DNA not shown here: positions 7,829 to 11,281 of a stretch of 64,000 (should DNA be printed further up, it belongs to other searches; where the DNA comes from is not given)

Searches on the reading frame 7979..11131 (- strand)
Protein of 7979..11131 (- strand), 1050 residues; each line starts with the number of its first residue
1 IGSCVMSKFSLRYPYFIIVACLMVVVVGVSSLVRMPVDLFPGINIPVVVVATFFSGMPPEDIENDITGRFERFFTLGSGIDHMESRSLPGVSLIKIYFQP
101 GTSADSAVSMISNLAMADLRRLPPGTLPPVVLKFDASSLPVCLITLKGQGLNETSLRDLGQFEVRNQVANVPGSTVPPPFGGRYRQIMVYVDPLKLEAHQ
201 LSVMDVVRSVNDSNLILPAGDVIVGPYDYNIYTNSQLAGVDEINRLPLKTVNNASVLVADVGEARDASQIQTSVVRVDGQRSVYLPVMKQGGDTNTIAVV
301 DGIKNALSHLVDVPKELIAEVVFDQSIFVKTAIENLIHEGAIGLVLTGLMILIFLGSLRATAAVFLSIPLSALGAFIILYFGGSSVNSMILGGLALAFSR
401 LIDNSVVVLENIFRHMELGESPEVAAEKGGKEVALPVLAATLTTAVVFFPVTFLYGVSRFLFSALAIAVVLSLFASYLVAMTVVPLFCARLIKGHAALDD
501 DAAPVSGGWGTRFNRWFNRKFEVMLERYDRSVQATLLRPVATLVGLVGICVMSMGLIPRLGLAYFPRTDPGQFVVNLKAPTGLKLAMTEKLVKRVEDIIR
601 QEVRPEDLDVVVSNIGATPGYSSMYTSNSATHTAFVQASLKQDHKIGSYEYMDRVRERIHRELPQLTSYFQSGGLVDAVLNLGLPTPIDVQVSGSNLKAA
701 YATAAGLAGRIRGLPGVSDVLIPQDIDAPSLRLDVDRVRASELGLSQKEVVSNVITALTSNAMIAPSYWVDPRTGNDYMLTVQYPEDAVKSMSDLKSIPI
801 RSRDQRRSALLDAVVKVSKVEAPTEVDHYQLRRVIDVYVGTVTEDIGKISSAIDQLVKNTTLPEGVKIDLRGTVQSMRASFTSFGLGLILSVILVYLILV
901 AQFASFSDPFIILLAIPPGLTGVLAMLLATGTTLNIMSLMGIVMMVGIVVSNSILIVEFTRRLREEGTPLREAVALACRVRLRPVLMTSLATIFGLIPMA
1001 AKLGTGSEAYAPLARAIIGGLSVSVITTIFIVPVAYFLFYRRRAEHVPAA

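Call 12: search_protein_families(library=pfam, proteins=[window:7979-11131:-], max_evalue=0.0001)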
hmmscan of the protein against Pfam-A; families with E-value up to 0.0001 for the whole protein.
window:7979-11131:- (1050 aa): 1 family
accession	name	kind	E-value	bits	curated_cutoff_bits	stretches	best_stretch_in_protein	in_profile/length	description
PF00873.25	ACR_tran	-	6e-209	696.7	28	1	6-1039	1-1020/1021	AcrB/AcrD/AcrF family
